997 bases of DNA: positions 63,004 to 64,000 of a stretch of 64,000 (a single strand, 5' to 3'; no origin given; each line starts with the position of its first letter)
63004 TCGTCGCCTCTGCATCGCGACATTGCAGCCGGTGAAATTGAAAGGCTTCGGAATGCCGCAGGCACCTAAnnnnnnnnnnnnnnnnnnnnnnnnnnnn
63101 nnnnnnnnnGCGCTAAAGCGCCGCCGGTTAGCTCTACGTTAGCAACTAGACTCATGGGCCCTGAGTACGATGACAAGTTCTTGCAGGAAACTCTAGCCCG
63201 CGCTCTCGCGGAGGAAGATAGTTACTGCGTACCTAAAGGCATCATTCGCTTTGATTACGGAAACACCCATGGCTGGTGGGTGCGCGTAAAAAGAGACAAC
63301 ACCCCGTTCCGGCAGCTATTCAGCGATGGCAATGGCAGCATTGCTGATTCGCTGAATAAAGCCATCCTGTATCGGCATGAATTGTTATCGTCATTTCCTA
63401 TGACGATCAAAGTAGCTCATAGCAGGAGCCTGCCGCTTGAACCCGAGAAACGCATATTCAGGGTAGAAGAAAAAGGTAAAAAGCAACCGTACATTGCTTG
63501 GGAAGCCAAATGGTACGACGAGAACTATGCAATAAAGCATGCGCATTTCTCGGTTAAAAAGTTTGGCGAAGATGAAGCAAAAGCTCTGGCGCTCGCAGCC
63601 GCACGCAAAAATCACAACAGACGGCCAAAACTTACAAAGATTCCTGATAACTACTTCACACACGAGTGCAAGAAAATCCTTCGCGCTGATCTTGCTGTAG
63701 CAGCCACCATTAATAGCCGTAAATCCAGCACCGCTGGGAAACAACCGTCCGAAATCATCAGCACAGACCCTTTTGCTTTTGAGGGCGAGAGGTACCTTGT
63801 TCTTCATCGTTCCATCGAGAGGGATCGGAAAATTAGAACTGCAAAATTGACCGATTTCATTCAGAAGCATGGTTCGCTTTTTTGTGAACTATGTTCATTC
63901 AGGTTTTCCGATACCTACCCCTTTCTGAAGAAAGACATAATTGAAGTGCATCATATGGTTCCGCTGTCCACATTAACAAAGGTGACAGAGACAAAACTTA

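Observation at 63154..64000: Twin-AP2 + HNH endonuclease cassette, truncated by the window edge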

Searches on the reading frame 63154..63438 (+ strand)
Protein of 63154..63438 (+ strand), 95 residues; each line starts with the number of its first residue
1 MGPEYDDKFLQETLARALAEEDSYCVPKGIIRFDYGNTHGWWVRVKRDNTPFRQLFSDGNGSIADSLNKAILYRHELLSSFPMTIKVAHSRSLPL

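Call 30: search_protein_families(library=pfam, proteins=[window:63154-63438:+], max_evalue=10)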
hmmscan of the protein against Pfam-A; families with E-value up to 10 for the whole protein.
seq(95 aa): 0 families

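Call 71: predict_structure(alignment_id=A3)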
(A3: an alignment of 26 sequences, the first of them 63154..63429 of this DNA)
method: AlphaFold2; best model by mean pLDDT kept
length: 92 residues; sequences in the alignment: 26
mean_pLDDT: 80.1   pTM: 0.69
mean pLDDT of the five models: 80.1, 79.4, 79.3, 79.2, 78.9
residues with pLDDT >= 90: 16; 70-90: 56; 50-70: 17; < 50: 3
segments of 3 or more residues with pLDDT < 50: none
pLDDT, mean of each block of 10 residues (from residue 1): 69 88 86 85 86 84 87 86 57 50
secondary structure, 60 per line:
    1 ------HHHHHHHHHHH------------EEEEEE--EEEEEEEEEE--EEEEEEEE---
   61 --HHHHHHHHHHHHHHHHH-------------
elements in order: H7-17 E30-35 E38-47 E50-57 H63-79

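Call 73: fold_search(model_id=the predicted structure, library=pdb)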
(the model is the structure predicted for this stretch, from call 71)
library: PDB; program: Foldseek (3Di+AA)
matches with E <= 10: 787; with E <= 0.001: 0
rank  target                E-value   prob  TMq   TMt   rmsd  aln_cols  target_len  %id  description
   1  5npg_MODEL_1_A        1.2e-01  0.85  0.39  0.42   5.7        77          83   21  Solution structure of Drosophila melanogaster Loquacious dsRBD1 (released 2017-10-04)
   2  8z49_MODEL_1_A        1.6e-01  0.47  0.36  0.34  11.5        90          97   11  Solution Structure of DRB7.2 M, the dsRBD region of DRB7.2 (released 2025-04-23)
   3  8igd_A                2.1e-01  0.47  0.32  0.35   5.9        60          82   17  The crystal structure of the minimal interaction domains of DRB7.2:DRB4 complex (released 2024-06-26)
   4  8dfv_K                2.4e-01  0.72  0.40  0.17   5.8        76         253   21  Structural Basis of MicroRNA Biogenesis by Dicer-1 and Its Partner Protein Loqs-PB - complex IIa (released 2022-11-16)
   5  2gia_G                2.9e-01  0.21  0.27  0.17  10.7        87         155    8  Crystal structures of trypanosoma bruciei MRP1/MRP2 (released 2006-09-05)
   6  3t4n_B                3.5e-01  0.25  0.26  0.24   9.1        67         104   15  Structure of the regulatory fragment of Saccharomyces cerevisiae AMPK in complex with ADP (released 2011-11-09)
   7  4uoi_F                3.5e-01  0.23  0.26  0.31   7.2        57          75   18  Unexpected structure for the N-terminal domain of Hepatitis C virus envelope glycoprotein E1 (released 2014-08-20)
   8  2ywq_C                4.2e-01  0.69  0.43  0.44   7.4        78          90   12  Crystal structure of Thermus thermophilus Protein Y N-terminal domain (released 2008-04-15)
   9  9hqv_Yn               4.2e-01  0.63  0.47  0.23   9.9        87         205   14  Cryo-EM structure of the small subunit of the mitochondrial ribosome from Toxoplasma gondii (released 2025-06-11)
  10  6peu_B                4.2e-01  0.16  0.29  0.10   9.0        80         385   19  Structure of YcaO enzyme from Methanocaldococcus jannaschii in complex with peptide (released 2019-11-06)
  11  4uoi_D                4.2e-01  0.12  0.21  0.24   7.2        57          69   21  Unexpected structure for the N-terminal domain of Hepatitis C virus envelope glycoprotein E1 (released 2014-08-20)
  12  3tqm_C                4.4e-01  0.63  0.43  0.43   8.4        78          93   12  Structure of an ribosomal subunit interface protein from Coxiella burnetii (released 2011-09-28)
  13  9g6k_LG               4.7e-01  0.91  0.45  0.29   2.2        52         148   17  LSU structure derived from the LSU sample of the mitoribosome from T. gondii. (released 2024-12-11)
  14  3te5_B                5.4e-01  0.18  0.27  0.24   9.3        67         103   15  structure of the regulatory fragment of sacchromyces cerevisiae ampk in complex with NADH (released 2011-11-09)
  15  9r2r_D                5.4e-01  0.09  0.22  0.19  10.9        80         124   21  De novo designed M7 protein fold (released 2025-05-14)
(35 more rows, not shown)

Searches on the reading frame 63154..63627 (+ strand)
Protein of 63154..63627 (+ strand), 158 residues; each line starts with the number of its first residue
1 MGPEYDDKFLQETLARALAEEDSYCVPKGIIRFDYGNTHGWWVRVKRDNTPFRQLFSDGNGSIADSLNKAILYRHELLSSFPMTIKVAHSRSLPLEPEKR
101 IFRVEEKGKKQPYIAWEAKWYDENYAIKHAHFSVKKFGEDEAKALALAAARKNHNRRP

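Call 76: search_protein_representatives(alignment_id=A4)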
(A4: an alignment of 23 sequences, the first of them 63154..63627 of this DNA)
Query: 23 sequences, 158 profile positions. Proteins with E-value up to 0.001 (for the whole library): 1259; up to 1e-10: 194; up to 1e-30: 10. The best 150 are listed.
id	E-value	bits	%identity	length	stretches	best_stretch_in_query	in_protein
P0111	7.6e-70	250.2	-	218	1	3-158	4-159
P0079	8.7e-67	240.2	-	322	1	3-157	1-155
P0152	2.0e-64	232.5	-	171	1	1-157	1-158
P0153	3.0e-63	228.8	-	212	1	3-155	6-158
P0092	1.3e-58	213.7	-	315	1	3-156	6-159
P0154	2.8e-58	212.6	-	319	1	6-158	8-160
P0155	3.8e-49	182.9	-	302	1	8-157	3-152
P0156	9.1e-45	168.7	-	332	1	3-158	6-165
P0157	1.8e-44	167.7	-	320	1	1-158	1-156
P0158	6.5e-43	162.7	-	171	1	35-153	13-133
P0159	2.4e-28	115.3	-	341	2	23-150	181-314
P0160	9.7e-28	113.4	-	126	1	1-96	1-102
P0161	6.0e-27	110.8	-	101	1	3-91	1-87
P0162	5.2e-26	107.7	-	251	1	71-158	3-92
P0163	7.7e-24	100.7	-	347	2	33-151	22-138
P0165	1.4e-22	96.6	-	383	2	28-150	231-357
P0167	8.8e-22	94.0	-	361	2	36-151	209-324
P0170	1.6e-20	89.9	-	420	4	36-152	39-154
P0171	4.3e-20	88.5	-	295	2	26-79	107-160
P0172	6.7e-20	87.9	-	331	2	29-147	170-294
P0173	7.4e-19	84.5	-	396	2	40-149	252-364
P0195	3.0e-15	72.8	-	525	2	13-149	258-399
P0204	1.5e-14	70.5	-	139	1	27-147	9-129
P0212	2.8e-14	69.7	-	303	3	38-77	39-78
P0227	1.5e-13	67.3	-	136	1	25-149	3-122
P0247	5.7e-13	65.4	-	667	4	30-148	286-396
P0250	8.4e-13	64.8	-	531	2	36-151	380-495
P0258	2.0e-12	63.6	-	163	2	29-80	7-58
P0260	2.2e-12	63.4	-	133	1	27-149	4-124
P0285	6.5e-12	62.0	-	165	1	29-79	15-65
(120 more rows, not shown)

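Call 77: search_protein_families(library=pfam, proteins=[P0159, P0165, P0167, P0172, P0173, P0195, P0247, P0250, P0170, P0163], max_evalue=0.01)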
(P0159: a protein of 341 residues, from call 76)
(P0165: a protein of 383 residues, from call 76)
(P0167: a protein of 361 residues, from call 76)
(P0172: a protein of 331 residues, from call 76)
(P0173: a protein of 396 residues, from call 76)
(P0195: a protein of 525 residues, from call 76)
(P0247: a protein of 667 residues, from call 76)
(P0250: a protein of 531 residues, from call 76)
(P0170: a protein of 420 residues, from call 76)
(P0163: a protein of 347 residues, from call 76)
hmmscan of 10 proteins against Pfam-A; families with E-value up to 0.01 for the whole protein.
P0159 (341 aa): 1 family
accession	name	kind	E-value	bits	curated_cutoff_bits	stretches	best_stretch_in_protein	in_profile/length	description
PF00847.26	AP2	-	2.9e-19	69.5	33.3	2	89-144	2-49/54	AP2 domain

P0165 (383 aa): 1 family
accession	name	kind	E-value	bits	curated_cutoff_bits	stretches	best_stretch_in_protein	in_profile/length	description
PF00847.26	AP2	-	3.1e-08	34.2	33.3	2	96-148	4-50/54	AP2 domain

P0167 (361 aa): 2 families
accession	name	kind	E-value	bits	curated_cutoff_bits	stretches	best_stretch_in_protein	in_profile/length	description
PF00847.26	AP2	-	1.4e-08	35.3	33.3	2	103-140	14-50/54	AP2 domain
PF25004.1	DUF7782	-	0.001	19.7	27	0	3-58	21-74/120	Domain of unknown function (DUF7782)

P0172 (331 aa): 1 family
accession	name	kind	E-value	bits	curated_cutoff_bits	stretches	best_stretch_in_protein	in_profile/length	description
PF00847.26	AP2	-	3.4e-14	53.3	33.3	2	247-299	3-50/54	AP2 domain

P0173 (396 aa): 1 family
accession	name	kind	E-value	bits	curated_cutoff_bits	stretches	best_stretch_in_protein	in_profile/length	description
PF00847.26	AP2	-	9.7e-19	67.9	33.3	2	328-369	13-52/54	AP2 domain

P0195 (525 aa): 1 family
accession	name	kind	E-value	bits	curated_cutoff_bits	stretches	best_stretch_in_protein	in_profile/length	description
PF00847.26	AP2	-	1.3e-11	45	33.3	2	146-186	14-50/54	AP2 domain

P0247 (667 aa): 1 family
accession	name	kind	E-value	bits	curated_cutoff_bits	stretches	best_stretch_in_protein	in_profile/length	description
PF00847.26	AP2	-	2.3e-65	217.1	33.3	6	349-403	1-53/54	AP2 domain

P0250 (531 aa): 1 family
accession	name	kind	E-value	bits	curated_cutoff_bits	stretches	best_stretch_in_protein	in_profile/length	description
PF00847.26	AP2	-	7.8e-09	36.1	33.3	1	94-140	3-49/54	AP2 domain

P0170 (420 aa): 1 family
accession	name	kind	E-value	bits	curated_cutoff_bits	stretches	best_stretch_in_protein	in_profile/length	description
PF00847.26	AP2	-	3e-27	95.1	33.3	4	111-156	8-52/54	AP2 domain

P0163 (347 aa): 1 family
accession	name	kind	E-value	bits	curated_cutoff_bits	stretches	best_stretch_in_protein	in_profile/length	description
PF00847.26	AP2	-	3.6e-10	40.4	33.3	2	269-306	14-50/54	AP2 domain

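Call 78: search_protein_families(library=pfam, proteins=[P0171, P0212, P0258, P0285, P0204, P0227, P0260], max_evalue=0.01)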
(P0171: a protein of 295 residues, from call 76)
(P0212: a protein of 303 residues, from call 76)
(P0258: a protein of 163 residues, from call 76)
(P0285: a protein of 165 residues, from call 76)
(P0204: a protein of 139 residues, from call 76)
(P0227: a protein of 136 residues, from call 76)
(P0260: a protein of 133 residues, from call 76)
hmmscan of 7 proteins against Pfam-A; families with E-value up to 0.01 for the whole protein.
P0171 (295 aa): 4 families
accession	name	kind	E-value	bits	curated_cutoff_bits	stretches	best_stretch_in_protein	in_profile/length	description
PF02922.24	CBM_48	-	1.1e-09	38.9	22.4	1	219-281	19-82/83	Carbohydrate-binding module 48 (Isoamylase N-terminal domain)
PF00847.26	AP2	-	1.7e-05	25.4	33.3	1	107-160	3-53/54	AP2 domain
PF16561.11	AMPK1_CBM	-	2.4e-05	24.9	26.8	1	222-275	11-60/85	Glycogen recognition site of AMP-activated protein kinase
PF01523.21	PmbA_TldD_1st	-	0.00084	19.9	20.9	0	110-153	20-59/65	PmbA/TldA metallopeptidase domain 1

P0212 (303 aa): 2 families
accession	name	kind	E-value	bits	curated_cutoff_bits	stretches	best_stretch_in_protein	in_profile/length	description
PF00847.26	AP2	-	2.4e-18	66.6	33.3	2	199-235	15-49/54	AP2 domain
PF01402.27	RHH_1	-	0.00029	21.1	20.5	1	266-293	2-29/39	Ribbon-helix-helix protein, copG family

P0258 (163 aa): 1 family
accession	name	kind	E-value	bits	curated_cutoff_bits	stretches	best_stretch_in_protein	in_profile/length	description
PF00847.26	AP2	-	2.2e-07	31.5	33.3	1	111-150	14-52/54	AP2 domain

P0285 (165 aa): 1 family
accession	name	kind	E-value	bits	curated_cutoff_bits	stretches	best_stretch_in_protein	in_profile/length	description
PF00847.26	AP2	-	0.0017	19.1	33.3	1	25-63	14-51/54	AP2 domain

P0204 (139 aa): 1 family
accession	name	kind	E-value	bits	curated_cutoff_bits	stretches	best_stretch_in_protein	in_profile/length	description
PF00847.26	AP2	-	2.4e-06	28.2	33.3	1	19-59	12-51/54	AP2 domain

P0227 (136 aa): 1 family
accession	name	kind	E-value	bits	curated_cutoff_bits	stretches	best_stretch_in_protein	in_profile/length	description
PF00847.26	AP2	-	0.0032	18.2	33.3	0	91-123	17-48/54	AP2 domain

P0260 (133 aa): 1 family
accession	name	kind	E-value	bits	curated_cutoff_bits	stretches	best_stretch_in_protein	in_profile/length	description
PF00847.26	AP2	-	4.1e-08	33.8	33.3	1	91-125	14-48/54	AP2 domain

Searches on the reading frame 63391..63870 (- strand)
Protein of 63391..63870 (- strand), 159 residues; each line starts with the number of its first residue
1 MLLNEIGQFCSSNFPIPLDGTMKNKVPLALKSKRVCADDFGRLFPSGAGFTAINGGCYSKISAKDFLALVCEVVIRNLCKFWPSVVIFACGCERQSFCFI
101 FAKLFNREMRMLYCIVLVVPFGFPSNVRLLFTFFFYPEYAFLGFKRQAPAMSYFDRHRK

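Call 65: search_protein_families(library=pfam, proteins=[window:63391-63870:-], max_evalue=1)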
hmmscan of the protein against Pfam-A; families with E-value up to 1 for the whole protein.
window:63391-63870:- (159 aa): 1 family
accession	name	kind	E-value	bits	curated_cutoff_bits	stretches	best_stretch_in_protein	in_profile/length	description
PF00850.24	Hist_deacetyl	-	0.31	10.8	27.9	1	52-93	198-239/298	Histone deacetylase domain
